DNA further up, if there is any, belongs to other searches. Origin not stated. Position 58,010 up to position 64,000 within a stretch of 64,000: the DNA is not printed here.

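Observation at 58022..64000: Second giant polyvalent-type gene abuts the opposite (5') side of the same tRNA: probable second mobile element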

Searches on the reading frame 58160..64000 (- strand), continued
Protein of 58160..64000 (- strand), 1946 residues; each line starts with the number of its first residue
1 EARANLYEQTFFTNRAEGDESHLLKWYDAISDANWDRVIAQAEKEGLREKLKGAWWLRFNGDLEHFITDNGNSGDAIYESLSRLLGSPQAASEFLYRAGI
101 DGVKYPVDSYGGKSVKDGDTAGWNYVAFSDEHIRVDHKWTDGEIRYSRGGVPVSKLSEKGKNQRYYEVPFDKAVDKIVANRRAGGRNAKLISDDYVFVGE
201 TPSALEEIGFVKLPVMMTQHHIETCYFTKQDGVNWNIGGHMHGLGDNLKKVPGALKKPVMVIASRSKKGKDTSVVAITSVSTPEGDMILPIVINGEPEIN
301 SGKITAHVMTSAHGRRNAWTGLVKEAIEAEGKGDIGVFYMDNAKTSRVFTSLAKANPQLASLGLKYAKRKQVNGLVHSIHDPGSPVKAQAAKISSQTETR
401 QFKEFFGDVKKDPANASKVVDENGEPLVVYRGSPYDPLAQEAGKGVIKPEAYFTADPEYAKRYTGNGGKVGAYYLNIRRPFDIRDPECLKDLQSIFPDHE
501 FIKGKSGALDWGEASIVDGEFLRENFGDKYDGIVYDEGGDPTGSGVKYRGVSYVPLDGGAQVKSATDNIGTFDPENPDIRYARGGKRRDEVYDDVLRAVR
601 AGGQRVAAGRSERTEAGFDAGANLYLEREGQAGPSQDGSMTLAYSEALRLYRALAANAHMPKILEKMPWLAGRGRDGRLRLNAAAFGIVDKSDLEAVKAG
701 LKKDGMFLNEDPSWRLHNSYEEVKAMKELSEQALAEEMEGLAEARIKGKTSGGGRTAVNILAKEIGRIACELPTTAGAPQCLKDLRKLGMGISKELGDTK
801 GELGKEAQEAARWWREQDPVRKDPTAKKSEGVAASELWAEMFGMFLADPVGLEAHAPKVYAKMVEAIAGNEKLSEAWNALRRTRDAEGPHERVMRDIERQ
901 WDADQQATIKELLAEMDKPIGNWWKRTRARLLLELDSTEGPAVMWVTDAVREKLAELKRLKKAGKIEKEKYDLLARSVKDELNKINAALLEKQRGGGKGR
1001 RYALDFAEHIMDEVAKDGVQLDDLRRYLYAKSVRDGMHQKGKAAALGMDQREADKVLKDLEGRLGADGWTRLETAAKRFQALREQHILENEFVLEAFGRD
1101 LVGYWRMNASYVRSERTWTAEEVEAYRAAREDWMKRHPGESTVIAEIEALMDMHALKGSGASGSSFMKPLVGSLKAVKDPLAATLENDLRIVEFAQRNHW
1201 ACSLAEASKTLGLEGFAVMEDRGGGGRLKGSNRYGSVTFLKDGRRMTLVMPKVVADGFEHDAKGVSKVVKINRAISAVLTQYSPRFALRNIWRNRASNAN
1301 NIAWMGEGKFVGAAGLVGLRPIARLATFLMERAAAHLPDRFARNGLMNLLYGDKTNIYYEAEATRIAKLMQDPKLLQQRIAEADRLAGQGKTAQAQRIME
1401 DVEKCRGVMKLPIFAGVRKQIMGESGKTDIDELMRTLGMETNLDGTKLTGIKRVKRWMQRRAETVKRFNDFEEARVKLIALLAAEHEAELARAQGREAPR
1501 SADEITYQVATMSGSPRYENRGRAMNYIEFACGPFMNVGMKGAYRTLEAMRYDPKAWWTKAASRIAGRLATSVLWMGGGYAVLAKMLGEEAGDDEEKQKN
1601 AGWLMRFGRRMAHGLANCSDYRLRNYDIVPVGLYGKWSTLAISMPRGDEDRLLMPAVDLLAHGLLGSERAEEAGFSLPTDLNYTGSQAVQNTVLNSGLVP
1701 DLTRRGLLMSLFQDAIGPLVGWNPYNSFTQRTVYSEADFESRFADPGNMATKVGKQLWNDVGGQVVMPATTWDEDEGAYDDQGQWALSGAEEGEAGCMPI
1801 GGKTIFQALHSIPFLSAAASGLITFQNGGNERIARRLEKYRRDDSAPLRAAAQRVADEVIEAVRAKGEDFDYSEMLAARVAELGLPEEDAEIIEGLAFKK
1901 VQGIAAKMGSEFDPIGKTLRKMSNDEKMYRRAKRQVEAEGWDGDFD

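Call 41: find_encoding_contigs(protein=P0035, flank=10000, max_places=2)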
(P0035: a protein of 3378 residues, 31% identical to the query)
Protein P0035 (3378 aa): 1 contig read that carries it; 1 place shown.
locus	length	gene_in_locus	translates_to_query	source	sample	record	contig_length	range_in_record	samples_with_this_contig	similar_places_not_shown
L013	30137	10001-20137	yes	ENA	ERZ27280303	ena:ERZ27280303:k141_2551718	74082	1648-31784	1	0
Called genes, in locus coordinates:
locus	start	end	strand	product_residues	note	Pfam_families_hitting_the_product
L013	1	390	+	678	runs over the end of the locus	?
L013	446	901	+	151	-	PF05932:CesT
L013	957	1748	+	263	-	-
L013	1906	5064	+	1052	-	PF00754:F5_F8_type_C (weak), PF22633:F5_F8_type_C_2 (weak)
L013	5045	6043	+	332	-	PF00483:NTP_transferase, PF12804:NTP_transf_3 (weak), PF22640:ManC_GMP_beta-helix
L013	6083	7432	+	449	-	PF03553:Na_H_antiporter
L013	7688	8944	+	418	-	-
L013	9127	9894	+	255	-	-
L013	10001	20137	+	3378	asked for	PF18819:MuF_C, PF18760:ART-PolyVal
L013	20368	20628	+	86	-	-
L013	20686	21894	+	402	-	PF04471:Mrr_cat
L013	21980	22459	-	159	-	-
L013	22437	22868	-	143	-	-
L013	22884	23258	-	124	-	PF05168:HEPN (weak)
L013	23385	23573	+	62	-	-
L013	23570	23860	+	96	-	-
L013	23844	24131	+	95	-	-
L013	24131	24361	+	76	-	-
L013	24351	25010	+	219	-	-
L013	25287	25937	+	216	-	-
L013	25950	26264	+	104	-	-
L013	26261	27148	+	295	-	-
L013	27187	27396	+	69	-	PF14354:Lar_restr_allev (weak)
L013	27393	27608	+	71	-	-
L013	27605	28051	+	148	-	-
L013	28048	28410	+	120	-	-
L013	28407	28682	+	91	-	-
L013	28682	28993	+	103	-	-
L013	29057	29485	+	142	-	-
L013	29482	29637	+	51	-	-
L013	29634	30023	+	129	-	-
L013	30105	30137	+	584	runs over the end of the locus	PF03796:DnaB_C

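Call 53: search_protein_families(library=ncbifam, proteins=[L004:20057-21193:+, L011:4341-5564:+, L013:7688-8944:+, L001:2236-3564:+, L003:2007-3272:+, L003:3324-4121:+], max_evalue=1)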
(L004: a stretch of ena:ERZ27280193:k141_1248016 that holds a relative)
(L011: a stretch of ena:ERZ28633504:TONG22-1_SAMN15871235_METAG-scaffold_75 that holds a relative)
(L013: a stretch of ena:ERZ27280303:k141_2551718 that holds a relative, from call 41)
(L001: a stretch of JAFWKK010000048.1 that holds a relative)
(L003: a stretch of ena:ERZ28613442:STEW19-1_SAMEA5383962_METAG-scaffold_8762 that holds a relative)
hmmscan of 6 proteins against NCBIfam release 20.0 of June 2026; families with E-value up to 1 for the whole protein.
L004:20057-21193:+ (378 aa): 0 families

L011:4341-5564:+ (407 aa): 1 family
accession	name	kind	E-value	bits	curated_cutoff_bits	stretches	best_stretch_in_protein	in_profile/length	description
TIGR03736.1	PRTRC_ThiF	hypoth_equivalog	0.084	12.2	144.75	1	299-352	118-171/245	PRTRC system ThiF family protein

L013:7688-8944:+ (418 aa): 0 families

L001:2236-3564:+ (442 aa): 0 families

L003:2007-3272:+ (421 aa): 0 families

L003:3324-4121:+ (265 aa): 0 families

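Call 54: find_homologous_proteins(query=L003:2-1573:+)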
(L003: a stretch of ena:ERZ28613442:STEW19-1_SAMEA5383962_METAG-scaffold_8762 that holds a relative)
Query L003:2-1573:+ (523 aa): 101 proteins with E <= 0.001 among 8000 candidates.
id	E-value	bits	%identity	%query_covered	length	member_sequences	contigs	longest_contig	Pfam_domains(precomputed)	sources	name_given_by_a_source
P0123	0.0e+0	1156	99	100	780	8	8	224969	-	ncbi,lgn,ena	-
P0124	3.7e-292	988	85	97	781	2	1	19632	-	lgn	-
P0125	6.0e-291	984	88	96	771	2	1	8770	-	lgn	-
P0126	4.0e-290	981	88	96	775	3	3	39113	-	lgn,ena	-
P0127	1.4e-279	946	82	97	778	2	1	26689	-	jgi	-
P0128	8.3e-275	931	81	97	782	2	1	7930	-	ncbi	-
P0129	1.3e-261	887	77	98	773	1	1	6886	-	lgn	-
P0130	9.4e-258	874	76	97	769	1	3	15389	-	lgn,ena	-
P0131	1.2e-257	874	76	97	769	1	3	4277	-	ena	-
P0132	2.0e-255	867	75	98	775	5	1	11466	-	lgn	-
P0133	6.0e-254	862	68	67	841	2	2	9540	-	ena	-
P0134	8.5e-249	845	73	98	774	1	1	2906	-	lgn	-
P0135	7.4e-248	842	75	98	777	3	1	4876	-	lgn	-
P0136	1.5e-243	827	74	98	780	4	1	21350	-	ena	-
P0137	5.5e-241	819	73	95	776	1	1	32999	-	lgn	-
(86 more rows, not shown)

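Call 55: find_encoding_contigs(protein=P0123, flank=10000, max_places=8)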
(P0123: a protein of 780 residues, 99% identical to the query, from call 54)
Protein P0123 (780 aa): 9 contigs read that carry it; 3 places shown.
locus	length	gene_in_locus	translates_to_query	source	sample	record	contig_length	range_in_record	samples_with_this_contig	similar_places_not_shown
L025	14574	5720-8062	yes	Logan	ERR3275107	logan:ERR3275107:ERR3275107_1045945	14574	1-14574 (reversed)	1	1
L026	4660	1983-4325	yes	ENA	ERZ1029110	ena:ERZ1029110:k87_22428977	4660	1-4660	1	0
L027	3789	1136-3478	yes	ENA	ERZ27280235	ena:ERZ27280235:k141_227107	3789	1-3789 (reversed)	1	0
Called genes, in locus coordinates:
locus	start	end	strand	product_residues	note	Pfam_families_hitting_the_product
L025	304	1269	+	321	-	-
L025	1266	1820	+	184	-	-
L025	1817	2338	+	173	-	-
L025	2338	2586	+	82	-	-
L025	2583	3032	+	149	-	PF07087:DUF1353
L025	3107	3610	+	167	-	-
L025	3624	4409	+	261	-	-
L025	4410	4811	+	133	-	-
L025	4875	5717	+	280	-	-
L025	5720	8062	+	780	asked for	-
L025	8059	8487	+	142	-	-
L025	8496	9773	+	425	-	-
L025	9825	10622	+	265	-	-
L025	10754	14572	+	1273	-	?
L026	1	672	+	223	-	?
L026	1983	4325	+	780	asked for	-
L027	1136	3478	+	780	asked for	-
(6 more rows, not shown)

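Call 73: search_solved_structures(query=A3, max_evalue=10, show_alignments=2)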
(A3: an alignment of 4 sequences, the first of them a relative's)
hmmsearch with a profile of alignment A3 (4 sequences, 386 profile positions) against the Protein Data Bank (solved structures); distinct sequences matched with E-value up to 10: 4.
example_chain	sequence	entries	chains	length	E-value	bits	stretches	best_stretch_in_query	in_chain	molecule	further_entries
4eb5_C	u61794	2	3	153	0.13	14.3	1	105-151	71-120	NifU protein (NifU-1)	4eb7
6n4n_C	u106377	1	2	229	0.17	13.9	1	65-124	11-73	Rosetta-designed danoprevir/NS3a complex reader 2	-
6xss_A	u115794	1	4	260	0.35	12.8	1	68-125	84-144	C4_nat_HFuse-7900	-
5cwp_A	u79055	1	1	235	2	10.4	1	65-125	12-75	Designed helical repeat protein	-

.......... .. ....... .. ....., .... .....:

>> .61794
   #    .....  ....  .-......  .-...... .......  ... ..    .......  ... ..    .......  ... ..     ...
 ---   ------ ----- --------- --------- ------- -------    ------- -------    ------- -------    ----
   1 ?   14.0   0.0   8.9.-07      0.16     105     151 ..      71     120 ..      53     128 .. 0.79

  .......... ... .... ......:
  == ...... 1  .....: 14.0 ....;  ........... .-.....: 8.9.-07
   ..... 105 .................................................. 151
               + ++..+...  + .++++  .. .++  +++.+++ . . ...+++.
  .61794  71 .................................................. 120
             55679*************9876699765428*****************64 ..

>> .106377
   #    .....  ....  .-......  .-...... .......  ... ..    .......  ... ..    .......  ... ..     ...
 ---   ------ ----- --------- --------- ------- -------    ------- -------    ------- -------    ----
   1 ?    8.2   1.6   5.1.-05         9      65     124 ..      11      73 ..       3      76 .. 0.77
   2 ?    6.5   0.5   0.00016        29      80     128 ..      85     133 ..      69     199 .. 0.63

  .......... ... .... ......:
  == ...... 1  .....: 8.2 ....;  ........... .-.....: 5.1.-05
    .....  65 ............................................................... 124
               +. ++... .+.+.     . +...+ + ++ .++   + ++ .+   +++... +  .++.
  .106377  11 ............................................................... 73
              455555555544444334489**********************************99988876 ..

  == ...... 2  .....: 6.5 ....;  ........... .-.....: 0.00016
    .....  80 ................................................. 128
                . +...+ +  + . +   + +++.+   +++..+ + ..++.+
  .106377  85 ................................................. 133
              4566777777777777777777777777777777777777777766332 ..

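Call 76: find_homologous_proteins(query=L004:20057-21193:+)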
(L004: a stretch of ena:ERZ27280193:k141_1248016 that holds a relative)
Query L004:20057-21193:+ (378 aa): 41 proteins with E <= 0.001 among 4678 candidates.
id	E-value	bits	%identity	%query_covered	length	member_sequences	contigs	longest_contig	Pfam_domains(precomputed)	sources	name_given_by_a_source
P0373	4.2e-249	844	98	100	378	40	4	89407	-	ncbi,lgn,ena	-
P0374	6.5e-215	731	85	100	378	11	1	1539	-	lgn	-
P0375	9.5e-212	721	83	100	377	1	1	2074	-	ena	-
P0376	1.3e-211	721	83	100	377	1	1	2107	-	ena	-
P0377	1.3e-211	721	83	100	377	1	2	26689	-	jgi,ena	-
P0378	3.3e-211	719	83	100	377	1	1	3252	-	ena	-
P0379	1.4e-210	717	83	100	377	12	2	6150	-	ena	-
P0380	1.8e-210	717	83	100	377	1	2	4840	-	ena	-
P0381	5.8e-195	666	78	100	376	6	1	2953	-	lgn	-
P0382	4.9e-185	633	74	100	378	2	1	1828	-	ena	-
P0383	5.4e-185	633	74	99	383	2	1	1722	-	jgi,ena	-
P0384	3.9e-169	581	69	99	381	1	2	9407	-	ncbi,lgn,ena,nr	ncbi:MAG: hypothetical protein IKQ17_10200 [Kiritimatiellae bacterium]|nr:hypothetical protein [Kiri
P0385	3.1e-168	578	68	99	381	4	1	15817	-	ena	-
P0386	6.1e-168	577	68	99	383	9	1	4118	-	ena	-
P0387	8.2e-168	576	69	99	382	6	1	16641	-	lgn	-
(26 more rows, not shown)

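Call 77: list_cluster_members(proteins=[P0373, P0374, P0379, P0381, P0377])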
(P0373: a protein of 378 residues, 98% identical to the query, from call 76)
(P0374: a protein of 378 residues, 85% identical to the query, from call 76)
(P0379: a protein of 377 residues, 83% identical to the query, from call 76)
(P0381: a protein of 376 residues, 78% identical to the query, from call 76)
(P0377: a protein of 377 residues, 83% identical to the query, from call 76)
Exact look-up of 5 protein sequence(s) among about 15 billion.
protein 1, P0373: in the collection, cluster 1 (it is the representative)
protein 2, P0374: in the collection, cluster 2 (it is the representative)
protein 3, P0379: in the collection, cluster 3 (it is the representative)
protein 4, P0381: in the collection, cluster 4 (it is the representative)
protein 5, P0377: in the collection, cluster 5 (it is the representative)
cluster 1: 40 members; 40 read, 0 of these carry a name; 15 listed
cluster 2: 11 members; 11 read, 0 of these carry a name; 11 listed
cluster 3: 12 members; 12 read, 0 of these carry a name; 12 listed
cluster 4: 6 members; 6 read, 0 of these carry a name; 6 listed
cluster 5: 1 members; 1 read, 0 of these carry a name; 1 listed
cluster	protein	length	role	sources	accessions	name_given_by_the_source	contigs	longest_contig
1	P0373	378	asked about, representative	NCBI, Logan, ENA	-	-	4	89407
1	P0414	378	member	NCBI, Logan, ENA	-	-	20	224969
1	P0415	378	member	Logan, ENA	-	-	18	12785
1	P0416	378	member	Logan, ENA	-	-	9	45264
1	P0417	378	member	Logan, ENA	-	-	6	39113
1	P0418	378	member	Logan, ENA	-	-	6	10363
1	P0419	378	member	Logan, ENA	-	-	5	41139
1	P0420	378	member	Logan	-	-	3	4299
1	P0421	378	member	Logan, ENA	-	-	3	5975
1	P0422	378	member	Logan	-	-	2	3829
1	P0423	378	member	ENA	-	-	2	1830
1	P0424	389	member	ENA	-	-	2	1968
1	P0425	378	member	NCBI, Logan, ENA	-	-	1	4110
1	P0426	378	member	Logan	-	-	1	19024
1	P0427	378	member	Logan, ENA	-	-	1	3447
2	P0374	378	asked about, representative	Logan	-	-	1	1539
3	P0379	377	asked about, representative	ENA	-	-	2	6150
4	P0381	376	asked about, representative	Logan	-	-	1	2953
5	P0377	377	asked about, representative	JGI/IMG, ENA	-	-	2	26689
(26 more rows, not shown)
